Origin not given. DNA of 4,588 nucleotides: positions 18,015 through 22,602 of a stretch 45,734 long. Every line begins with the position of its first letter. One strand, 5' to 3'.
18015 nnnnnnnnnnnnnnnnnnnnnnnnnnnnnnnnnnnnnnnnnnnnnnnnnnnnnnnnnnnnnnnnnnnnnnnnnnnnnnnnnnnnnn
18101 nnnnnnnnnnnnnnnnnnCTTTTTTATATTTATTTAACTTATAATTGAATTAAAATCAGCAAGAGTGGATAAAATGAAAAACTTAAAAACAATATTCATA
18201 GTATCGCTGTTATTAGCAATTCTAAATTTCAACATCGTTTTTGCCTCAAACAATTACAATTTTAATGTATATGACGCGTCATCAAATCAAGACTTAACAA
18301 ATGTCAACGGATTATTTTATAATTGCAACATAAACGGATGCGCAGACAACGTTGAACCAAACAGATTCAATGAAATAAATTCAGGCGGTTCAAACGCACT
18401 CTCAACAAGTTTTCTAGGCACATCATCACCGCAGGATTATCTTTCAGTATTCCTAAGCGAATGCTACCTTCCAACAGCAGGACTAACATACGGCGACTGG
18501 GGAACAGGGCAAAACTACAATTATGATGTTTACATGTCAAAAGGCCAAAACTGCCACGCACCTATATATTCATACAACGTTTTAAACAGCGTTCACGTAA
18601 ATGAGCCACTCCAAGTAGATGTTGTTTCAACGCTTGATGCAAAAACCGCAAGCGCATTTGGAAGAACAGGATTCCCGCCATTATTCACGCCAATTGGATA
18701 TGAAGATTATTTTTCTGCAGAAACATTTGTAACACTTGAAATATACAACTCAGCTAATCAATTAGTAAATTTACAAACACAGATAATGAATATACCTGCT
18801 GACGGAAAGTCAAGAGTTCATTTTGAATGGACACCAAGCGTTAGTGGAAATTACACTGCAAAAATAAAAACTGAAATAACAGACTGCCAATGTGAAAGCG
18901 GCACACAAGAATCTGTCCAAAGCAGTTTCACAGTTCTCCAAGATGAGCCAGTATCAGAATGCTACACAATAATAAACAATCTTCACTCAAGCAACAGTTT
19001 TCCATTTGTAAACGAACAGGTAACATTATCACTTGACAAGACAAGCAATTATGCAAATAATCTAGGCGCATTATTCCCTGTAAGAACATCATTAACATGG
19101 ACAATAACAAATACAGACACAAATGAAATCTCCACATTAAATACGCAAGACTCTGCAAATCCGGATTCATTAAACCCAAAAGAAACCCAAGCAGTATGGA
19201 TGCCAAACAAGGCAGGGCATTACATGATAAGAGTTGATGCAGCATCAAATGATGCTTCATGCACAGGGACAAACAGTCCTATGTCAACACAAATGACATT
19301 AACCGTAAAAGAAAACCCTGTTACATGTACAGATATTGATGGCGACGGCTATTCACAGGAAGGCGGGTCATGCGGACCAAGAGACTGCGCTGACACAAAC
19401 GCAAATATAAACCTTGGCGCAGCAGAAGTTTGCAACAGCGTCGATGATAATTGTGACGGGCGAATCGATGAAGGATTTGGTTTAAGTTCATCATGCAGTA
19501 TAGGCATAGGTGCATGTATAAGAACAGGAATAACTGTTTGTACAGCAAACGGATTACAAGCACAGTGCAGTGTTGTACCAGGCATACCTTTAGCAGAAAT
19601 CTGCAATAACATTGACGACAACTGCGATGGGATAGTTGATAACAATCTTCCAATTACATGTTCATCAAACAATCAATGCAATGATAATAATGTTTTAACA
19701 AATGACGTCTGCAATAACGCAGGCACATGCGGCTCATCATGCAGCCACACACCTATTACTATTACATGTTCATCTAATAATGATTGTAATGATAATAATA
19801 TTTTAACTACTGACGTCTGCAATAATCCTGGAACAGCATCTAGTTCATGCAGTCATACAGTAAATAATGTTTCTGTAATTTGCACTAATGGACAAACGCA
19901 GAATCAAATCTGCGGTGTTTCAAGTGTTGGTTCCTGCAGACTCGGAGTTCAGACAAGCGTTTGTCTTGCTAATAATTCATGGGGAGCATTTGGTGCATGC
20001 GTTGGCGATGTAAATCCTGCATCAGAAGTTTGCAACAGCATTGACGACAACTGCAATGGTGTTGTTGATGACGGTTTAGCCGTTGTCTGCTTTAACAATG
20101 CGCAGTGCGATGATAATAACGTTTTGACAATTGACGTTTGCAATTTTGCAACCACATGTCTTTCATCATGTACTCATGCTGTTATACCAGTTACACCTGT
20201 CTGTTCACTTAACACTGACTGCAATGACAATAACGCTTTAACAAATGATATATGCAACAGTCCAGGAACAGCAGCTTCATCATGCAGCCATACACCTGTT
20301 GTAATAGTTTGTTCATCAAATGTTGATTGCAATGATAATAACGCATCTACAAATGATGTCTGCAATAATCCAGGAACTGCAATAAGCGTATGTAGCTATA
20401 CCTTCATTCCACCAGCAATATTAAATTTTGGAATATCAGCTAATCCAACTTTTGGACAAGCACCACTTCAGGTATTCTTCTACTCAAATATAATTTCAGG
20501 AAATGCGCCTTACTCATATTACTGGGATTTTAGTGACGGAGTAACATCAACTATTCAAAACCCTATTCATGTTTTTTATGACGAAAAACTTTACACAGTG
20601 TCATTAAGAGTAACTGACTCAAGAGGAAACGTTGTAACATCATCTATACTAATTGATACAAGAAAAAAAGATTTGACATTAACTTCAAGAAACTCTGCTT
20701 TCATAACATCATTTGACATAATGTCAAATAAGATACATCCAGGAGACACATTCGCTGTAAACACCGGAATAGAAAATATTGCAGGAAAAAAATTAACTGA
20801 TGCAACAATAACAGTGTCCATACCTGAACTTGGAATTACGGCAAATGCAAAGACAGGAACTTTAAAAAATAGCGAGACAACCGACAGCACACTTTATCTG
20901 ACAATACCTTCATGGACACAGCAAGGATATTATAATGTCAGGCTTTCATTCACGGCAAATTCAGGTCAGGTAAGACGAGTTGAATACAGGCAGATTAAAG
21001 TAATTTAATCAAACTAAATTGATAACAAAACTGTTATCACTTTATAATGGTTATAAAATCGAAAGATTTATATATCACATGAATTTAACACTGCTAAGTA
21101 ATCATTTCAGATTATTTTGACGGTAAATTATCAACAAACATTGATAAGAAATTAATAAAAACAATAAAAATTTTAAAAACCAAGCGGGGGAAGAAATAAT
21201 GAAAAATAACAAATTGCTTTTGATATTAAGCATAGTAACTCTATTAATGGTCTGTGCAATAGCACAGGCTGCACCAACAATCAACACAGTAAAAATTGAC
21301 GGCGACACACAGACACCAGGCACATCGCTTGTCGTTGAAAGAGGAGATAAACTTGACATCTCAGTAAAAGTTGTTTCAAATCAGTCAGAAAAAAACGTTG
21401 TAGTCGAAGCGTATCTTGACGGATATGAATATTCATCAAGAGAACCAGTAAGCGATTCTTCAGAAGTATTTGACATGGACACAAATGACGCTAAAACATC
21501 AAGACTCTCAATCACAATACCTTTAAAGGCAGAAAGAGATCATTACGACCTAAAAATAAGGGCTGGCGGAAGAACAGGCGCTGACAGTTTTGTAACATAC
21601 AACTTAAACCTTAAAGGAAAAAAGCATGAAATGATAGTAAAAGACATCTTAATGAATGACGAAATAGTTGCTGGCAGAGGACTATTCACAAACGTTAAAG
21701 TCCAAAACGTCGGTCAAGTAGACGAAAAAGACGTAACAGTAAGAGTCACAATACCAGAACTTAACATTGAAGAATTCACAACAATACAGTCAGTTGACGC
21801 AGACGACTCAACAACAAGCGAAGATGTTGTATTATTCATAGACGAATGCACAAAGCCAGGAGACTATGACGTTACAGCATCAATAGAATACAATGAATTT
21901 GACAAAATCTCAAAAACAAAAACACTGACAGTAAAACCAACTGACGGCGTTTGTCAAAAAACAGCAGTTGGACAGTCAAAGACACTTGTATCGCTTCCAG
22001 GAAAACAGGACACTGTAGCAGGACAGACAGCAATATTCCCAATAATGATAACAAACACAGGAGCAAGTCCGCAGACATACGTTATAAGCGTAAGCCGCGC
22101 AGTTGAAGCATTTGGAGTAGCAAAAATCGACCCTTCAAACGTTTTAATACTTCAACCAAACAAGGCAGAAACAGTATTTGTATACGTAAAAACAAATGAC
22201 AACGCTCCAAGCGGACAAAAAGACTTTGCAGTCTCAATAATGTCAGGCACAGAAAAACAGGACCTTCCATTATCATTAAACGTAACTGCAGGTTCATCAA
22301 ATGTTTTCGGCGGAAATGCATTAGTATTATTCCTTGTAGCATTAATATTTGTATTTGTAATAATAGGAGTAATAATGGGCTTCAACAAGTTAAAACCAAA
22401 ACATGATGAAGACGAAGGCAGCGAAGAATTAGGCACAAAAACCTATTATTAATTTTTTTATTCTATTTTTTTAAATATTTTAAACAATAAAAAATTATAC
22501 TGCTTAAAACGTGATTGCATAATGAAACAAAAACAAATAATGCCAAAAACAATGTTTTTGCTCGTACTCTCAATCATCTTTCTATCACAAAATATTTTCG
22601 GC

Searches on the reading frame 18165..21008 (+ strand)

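Call 10: search_protein_families(library=pfam, proteins=[window:18165-21008:+], max_evalue=0.01)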
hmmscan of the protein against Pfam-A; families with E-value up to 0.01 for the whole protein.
window:18165-21008:+ (947 aa): 4 families
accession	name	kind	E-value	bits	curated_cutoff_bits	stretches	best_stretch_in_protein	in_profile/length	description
PF11617.13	Cu-binding_MopE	-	1.6e-11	44.7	27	3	407-436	1-30/30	Putative metal-binding motif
PF18911.6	PKD_4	-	3.9e-11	43.3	27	1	779-824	30-76/85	PKD domain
PF00801.26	PKD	-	1.1e-08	35.4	23.5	1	755-824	2-73/80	PKD domain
PF07495.19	Y_Y_Y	-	0.0017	18.6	26.6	0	340-363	27-50/65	Y_Y_Y domain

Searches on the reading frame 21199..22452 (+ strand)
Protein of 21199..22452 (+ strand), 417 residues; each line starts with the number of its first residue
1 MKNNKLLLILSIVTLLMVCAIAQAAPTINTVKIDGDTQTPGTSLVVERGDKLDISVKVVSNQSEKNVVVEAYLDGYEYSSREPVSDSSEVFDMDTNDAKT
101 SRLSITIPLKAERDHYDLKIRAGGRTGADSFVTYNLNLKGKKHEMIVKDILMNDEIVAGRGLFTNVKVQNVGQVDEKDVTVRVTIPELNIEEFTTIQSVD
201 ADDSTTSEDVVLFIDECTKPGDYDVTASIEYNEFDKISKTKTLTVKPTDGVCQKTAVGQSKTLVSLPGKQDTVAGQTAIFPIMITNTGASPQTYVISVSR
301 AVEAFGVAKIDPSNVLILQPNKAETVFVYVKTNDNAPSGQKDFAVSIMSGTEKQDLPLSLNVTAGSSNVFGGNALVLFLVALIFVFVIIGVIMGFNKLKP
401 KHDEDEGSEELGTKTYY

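Call 10: search_protein_families(library=pfam, proteins=[window:21199-22452:+], max_evalue=0.01)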
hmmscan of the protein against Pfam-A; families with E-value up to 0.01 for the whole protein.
window:21199-22452:+ (417 aa): 6 families
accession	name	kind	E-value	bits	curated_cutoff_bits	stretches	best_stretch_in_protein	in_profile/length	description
PF10633.15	NPCBM_assoc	-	3.3e-06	27.6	24.4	0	158-231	3-77/78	NPCBM-associated, NEW3 domain of alpha-galactosidase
PF07705.17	CARDB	-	0.00011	22.8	22.7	1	145-232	4-86/101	CARDB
PF11614.14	FixG_C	-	0.00011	22.7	25.6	1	282-348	37-102/119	IG-like fold at C-terminal of FixG, putative oxidoreductase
PF23619.1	Ig_VWA7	-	0.00025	21.7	27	0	44-114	10-75/104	VWA7 Ig-like domain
PF15418.12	DUF4625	-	0.00034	21.3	27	1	23-137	11-129/131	Domain of unknown function (DUF4625)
PF05707.18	Zot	-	0.0023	17.9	20.3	1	145-218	16-91/197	Zonular occludens toxin (Zot)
